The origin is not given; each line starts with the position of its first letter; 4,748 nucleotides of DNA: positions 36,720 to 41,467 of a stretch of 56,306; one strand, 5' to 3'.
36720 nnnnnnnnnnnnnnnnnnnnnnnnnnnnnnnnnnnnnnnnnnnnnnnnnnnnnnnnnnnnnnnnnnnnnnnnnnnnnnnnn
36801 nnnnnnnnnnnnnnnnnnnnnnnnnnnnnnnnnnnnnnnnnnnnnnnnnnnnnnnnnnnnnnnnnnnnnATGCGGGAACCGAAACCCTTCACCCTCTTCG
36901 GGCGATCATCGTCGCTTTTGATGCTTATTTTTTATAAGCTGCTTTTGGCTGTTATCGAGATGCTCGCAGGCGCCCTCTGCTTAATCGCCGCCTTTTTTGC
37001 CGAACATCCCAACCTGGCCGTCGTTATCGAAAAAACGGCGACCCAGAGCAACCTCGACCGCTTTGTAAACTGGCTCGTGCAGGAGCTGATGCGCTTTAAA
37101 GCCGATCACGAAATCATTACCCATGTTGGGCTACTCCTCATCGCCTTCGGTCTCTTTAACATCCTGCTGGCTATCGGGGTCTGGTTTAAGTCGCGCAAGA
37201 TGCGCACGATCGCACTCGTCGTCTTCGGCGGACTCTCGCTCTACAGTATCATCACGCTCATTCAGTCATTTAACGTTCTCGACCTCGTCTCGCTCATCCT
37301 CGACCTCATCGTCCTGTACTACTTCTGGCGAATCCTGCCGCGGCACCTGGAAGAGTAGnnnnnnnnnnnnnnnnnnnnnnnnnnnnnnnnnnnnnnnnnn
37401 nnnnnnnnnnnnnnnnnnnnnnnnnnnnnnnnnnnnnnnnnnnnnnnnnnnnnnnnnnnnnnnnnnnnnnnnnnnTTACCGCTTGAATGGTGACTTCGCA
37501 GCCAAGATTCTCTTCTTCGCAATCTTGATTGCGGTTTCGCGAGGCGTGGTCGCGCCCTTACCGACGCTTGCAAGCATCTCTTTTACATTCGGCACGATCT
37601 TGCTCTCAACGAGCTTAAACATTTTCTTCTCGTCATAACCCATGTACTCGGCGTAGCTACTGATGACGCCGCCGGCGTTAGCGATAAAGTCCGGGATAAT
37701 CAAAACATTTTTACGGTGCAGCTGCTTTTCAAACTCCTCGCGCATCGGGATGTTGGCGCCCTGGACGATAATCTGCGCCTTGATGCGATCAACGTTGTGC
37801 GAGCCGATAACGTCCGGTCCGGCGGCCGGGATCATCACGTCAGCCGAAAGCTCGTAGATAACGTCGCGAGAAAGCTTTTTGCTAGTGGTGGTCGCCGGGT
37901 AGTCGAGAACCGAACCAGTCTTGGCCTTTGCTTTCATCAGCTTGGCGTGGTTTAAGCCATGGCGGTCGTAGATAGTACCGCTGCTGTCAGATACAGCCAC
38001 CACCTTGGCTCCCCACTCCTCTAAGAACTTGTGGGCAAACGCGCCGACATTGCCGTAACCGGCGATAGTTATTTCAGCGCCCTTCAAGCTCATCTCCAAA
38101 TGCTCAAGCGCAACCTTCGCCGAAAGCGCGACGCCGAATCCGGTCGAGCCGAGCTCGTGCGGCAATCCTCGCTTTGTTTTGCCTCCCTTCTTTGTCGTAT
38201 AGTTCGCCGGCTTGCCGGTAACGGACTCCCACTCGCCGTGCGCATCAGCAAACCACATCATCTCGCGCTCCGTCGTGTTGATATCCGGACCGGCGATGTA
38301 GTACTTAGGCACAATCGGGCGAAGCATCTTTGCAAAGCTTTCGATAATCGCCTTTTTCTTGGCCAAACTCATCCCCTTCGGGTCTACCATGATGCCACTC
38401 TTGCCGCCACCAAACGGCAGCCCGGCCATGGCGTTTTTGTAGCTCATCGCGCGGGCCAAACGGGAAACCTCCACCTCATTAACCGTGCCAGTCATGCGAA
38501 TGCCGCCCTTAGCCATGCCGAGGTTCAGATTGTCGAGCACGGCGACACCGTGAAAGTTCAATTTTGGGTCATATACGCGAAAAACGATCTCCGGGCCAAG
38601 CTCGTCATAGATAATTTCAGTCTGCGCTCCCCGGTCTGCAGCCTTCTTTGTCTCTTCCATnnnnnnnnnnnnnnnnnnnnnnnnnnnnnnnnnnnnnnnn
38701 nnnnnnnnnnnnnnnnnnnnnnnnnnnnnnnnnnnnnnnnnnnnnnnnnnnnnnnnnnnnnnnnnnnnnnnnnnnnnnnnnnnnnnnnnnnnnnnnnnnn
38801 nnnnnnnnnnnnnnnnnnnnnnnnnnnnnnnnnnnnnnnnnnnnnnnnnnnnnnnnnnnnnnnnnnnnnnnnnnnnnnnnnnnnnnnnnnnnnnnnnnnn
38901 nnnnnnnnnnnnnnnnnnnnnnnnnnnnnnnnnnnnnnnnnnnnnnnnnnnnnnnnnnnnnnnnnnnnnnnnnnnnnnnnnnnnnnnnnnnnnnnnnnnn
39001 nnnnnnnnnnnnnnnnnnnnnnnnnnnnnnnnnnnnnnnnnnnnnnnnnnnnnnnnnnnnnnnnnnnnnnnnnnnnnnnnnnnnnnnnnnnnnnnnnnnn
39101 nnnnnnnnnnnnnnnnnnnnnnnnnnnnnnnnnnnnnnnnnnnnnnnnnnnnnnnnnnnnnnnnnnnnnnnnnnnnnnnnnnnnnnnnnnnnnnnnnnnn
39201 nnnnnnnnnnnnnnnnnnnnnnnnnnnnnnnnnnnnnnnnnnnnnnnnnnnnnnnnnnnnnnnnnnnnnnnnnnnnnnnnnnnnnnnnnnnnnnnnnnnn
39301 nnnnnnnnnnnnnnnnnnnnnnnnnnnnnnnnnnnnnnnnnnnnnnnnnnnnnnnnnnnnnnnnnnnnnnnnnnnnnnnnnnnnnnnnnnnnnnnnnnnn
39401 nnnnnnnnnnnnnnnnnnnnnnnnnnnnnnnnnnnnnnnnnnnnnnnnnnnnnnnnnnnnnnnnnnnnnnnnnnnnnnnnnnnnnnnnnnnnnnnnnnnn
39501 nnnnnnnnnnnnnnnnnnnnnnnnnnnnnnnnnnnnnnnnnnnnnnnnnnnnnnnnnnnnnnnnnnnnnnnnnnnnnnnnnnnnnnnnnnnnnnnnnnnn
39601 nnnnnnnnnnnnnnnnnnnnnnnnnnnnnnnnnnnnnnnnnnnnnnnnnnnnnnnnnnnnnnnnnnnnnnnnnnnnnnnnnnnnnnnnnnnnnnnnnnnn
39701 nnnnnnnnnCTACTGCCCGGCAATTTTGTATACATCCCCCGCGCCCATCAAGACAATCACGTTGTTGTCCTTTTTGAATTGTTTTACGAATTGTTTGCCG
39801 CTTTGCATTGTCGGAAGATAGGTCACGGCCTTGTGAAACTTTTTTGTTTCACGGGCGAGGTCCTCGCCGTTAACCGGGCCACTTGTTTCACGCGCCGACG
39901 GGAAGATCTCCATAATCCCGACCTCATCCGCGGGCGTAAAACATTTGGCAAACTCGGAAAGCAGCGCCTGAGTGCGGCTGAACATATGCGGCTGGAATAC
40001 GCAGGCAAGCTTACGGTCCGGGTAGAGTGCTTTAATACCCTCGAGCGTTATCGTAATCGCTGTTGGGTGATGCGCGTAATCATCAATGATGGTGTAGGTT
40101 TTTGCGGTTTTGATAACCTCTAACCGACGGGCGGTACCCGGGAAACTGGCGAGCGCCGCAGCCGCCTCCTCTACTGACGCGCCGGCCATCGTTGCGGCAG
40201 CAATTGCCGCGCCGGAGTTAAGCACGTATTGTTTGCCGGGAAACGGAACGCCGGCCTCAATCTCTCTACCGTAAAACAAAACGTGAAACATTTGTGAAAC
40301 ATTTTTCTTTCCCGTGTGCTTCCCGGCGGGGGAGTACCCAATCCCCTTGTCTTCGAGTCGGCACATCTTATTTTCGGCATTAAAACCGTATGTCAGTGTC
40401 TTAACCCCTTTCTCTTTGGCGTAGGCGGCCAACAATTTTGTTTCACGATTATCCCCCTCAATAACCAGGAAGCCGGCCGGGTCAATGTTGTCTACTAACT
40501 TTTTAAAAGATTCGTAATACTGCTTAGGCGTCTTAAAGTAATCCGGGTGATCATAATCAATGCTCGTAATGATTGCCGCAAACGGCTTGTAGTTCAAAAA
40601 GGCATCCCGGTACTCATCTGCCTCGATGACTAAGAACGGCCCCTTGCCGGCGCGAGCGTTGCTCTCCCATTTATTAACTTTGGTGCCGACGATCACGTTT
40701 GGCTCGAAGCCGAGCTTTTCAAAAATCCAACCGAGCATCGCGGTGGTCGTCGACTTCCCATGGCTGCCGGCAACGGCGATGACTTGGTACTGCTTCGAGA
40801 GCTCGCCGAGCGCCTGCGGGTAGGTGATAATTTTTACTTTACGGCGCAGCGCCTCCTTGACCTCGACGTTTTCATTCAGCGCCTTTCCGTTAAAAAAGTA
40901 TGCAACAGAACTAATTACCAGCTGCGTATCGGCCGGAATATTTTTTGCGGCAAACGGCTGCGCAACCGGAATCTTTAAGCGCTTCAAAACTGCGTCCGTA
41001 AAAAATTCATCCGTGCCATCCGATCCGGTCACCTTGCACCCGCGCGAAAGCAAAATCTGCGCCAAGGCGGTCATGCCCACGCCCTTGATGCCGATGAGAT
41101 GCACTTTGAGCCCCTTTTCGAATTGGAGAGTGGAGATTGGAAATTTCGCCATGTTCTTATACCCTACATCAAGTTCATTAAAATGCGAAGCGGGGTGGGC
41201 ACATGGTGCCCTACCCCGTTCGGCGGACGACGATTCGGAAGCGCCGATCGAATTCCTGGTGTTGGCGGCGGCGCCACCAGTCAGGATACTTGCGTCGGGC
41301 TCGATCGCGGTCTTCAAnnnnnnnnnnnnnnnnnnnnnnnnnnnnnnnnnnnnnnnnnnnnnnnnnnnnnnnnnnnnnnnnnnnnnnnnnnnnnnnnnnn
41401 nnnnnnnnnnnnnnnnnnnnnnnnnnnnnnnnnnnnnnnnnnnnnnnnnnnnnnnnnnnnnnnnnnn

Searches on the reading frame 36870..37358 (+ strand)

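Call 25: search_protein_families(library=pfam, proteins=[window:36870-37358:+])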
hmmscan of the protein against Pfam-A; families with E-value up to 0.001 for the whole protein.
window:36870-37358:+ (162 aa): 1 family
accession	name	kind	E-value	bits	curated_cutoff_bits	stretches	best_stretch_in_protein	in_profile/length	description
PF09900.14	DUF2127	-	2.4e-10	41.2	24.3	1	16-154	2-138/140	Predicted membrane protein (DUF2127)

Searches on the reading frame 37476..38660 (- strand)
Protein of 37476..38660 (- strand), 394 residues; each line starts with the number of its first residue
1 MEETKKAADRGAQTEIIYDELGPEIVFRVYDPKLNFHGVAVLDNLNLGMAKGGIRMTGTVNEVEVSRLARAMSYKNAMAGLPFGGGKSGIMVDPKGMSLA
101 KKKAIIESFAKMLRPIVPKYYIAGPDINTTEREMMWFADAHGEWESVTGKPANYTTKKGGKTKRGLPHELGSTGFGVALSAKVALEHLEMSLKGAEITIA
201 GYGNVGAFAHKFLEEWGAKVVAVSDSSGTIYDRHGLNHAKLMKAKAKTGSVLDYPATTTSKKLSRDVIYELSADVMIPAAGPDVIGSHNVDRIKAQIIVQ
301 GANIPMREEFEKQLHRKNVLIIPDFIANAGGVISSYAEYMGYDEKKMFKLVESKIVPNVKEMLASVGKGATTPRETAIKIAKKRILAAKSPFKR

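Call 25: search_protein_families(library=pfam, proteins=[window:37476-38660:-])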
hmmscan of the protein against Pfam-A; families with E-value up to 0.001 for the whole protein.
window:37476-38660:- (394 aa): 2 families
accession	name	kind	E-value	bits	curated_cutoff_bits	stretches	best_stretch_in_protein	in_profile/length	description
PF00208.27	ELFV_dehydrog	-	2.7e-51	175.1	23.4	1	168-389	5-237/241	Glutamate/Leucine/Phenylalanine/Valine dehydrogenase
PF02812.23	ELFV_dehydrog_N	-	2.7e-27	95.5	25.3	1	36-140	21-126/129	Glu/Leu/Phe/Val dehydrogenase, dimerisation domain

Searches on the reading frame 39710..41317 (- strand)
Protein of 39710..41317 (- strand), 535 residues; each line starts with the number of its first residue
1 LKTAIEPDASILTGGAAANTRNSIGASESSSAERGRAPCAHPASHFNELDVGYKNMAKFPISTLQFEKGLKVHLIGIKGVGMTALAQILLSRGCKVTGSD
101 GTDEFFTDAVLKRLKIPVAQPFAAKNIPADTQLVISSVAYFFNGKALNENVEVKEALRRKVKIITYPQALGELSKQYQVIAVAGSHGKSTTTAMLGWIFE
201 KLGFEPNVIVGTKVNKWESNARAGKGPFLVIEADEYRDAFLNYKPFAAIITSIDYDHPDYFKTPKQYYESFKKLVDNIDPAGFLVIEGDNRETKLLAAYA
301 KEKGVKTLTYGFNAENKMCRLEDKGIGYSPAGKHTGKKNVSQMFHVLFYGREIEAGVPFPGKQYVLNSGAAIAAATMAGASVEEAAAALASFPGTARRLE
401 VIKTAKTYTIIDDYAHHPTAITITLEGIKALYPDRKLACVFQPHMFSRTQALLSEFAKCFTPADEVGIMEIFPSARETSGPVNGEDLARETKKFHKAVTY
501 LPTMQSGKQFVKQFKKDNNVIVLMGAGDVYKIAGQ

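Call 10: search_protein_families(library=pfam, proteins=[window:39710-41317:-])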
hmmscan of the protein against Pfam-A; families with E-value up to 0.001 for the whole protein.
window:39710-41317:- (535 aa): 3 families
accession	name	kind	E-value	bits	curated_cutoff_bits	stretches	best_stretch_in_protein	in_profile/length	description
PF08245.18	Mur_ligase_M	-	4.4e-25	89.2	24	1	182-375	1-200/200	Mur ligase middle domain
PF02875.26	Mur_ligase_C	-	3.4e-18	67.1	28.4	1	397-527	1-127/127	Mur ligase, glutamate ligase domain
PF01225.30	Mur_ligase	-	7.6e-16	58.7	21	1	71-177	1-94/95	Mur ligase family, catalytic domain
